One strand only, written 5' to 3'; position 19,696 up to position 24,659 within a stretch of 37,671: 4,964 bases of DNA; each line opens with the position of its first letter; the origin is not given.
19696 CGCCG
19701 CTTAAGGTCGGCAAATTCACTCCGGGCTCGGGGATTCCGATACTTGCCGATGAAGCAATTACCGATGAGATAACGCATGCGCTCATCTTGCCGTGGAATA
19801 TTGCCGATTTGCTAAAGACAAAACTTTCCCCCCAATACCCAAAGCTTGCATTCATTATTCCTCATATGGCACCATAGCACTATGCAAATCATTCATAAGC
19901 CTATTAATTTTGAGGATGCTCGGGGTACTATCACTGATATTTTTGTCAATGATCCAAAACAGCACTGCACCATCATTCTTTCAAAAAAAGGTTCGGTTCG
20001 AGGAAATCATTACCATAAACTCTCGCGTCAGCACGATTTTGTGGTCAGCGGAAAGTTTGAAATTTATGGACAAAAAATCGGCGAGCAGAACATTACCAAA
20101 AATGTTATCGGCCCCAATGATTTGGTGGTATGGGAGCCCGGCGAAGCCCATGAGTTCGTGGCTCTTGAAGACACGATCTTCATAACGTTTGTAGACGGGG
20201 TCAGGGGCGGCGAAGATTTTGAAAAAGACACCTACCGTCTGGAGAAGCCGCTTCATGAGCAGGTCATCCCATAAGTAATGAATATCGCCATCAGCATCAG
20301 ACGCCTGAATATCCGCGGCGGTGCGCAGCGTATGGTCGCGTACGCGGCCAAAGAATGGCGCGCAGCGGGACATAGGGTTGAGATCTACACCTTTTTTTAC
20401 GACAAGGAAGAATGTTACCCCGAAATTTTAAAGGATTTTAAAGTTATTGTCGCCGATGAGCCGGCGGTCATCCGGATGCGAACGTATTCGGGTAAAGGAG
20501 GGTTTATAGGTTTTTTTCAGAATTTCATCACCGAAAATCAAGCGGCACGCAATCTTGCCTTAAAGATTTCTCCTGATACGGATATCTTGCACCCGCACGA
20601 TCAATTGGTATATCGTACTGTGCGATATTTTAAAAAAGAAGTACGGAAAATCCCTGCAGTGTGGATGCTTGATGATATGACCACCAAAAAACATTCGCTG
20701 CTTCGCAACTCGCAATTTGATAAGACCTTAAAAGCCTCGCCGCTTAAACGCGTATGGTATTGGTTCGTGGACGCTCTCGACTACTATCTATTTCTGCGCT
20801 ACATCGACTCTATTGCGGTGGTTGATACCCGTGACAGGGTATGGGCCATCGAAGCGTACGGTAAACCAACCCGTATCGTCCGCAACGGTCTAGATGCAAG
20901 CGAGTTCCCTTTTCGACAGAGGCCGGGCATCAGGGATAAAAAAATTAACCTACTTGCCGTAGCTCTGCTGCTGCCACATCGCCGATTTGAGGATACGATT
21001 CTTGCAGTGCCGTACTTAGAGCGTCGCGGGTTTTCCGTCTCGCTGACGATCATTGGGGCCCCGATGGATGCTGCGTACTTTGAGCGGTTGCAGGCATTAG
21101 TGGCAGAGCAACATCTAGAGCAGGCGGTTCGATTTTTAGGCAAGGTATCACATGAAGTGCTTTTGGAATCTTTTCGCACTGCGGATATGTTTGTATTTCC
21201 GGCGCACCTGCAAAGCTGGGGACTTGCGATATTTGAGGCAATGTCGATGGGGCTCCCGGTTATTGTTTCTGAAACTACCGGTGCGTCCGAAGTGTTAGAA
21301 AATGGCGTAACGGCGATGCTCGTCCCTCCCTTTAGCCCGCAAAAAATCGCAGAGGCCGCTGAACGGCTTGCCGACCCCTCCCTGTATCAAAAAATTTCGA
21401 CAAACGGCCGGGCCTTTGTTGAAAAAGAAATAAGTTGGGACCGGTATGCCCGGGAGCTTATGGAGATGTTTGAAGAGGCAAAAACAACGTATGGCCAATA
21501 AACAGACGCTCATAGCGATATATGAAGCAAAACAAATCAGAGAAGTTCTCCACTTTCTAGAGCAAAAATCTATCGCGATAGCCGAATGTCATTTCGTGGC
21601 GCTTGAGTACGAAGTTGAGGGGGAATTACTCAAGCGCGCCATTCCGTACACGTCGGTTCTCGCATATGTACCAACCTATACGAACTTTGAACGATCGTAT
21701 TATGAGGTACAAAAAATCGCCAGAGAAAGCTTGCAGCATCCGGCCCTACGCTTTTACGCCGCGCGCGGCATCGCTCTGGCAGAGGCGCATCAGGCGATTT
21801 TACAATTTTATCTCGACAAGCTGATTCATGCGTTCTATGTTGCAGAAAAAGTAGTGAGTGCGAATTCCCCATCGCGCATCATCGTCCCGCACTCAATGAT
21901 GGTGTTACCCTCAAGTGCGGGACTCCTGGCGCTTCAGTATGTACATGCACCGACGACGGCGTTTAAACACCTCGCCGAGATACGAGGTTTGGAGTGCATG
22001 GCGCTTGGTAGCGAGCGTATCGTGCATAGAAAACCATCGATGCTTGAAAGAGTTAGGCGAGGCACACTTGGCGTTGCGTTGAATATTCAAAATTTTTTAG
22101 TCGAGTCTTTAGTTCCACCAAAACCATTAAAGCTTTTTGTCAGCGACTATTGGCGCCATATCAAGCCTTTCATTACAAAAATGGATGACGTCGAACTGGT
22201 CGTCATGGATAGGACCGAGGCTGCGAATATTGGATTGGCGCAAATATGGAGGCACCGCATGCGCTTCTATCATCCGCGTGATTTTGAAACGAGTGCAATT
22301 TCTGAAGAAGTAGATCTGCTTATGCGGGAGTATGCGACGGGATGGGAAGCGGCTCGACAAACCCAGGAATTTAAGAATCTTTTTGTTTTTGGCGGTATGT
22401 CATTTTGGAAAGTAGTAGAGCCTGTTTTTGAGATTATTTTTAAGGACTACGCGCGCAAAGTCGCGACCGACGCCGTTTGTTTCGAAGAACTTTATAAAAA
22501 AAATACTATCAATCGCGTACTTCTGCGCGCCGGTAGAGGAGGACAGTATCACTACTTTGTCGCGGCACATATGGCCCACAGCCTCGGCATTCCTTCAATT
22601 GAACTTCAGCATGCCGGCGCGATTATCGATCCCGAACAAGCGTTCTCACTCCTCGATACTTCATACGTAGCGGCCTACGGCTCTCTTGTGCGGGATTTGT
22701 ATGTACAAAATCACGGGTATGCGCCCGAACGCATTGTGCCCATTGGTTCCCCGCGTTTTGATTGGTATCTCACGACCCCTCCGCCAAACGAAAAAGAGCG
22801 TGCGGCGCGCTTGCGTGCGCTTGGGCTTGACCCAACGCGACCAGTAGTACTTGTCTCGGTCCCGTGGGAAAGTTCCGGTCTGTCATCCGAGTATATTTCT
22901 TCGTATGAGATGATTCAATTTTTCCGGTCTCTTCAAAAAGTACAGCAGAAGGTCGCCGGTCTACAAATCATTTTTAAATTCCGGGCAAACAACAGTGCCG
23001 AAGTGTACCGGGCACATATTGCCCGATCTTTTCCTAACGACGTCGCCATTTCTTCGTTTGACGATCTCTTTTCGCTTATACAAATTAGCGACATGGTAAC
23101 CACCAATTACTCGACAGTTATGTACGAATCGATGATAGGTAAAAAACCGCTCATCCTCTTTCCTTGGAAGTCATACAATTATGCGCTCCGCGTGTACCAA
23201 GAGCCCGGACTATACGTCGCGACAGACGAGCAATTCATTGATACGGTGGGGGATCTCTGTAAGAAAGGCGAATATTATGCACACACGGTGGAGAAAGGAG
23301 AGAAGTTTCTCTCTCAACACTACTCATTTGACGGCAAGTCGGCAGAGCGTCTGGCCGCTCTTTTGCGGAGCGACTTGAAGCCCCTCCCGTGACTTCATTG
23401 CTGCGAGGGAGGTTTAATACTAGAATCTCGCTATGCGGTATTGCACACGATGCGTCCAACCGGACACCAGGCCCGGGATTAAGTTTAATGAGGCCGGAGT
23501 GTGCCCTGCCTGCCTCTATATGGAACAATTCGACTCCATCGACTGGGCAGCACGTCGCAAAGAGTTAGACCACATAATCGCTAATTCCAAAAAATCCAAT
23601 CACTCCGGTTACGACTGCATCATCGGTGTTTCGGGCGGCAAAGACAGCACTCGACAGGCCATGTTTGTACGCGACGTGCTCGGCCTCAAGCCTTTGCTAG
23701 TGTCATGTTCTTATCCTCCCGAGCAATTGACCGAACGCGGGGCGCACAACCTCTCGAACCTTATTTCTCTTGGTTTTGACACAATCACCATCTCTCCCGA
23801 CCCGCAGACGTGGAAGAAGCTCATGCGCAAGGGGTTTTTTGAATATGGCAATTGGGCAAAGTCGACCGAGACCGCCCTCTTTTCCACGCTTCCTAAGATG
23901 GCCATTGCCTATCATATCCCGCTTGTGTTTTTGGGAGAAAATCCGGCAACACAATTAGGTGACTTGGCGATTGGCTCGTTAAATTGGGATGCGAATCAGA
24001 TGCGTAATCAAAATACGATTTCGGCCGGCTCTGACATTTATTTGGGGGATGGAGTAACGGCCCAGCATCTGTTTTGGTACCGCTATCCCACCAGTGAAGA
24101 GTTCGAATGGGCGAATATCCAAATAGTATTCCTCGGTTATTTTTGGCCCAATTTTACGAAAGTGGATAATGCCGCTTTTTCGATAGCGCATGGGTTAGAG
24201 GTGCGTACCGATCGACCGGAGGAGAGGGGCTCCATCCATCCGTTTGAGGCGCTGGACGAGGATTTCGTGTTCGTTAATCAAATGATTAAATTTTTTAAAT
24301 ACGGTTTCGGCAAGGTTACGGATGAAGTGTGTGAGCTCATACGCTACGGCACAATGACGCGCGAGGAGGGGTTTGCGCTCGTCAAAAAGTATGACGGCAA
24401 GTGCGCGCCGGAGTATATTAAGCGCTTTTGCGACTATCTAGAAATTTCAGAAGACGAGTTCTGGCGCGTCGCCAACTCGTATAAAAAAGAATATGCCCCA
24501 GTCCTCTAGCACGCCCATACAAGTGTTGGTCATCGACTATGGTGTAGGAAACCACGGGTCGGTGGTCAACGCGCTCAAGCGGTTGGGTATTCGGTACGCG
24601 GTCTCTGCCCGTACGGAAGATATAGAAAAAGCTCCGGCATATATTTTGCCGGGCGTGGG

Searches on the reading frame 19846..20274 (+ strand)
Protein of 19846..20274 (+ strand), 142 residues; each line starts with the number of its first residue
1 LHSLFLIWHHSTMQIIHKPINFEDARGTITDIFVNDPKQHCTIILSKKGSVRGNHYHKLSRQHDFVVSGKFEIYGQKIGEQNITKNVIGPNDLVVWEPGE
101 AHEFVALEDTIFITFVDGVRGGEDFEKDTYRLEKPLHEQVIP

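Call 4: search_protein_families(library=pfam, proteins=[window:19846-20274:+], max_evalue=0.01)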
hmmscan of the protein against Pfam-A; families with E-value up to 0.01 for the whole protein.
window:19846-20274:+ (142 aa): 2 families
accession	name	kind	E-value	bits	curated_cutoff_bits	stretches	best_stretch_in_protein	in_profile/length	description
PF14667.12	Polysacc_synt_C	-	1.9e-08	34.8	28.7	1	23-113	2-94/111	Polysaccharide biosynthesis C-terminal domain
PF07883.17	Cupin_2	-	0.00031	20.8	27.2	1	47-110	6-62/70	Cupin domain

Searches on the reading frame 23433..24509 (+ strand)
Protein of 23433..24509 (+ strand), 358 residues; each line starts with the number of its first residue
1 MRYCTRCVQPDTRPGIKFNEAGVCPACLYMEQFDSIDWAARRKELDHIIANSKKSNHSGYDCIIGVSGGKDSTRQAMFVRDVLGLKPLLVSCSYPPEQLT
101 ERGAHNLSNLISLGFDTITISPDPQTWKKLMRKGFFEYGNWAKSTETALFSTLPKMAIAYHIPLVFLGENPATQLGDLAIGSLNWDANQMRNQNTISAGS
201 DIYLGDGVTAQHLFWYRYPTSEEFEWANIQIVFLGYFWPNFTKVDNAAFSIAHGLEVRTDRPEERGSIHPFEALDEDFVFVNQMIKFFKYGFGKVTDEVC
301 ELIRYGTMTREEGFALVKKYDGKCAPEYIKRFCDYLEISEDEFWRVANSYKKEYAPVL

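Call 4: search_protein_families(library=pfam, proteins=[window:23433-24509:+], max_evalue=0.01)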
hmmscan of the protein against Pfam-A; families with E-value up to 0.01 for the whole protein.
window:23433-24509:+ (358 aa): 0 families

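Call 6: search_protein_families(library=ncbifam, proteins=[window:23433-24509:+], max_evalue=0.001)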
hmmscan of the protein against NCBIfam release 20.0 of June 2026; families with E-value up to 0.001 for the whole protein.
window:23433-24509:+ (358 aa): 1 family
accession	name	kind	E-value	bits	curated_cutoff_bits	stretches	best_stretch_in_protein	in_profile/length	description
TIGR03573.1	WbuX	subfamily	6e-93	312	203.2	1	1-347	1-343/344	N-acetyl sugar amidotransferase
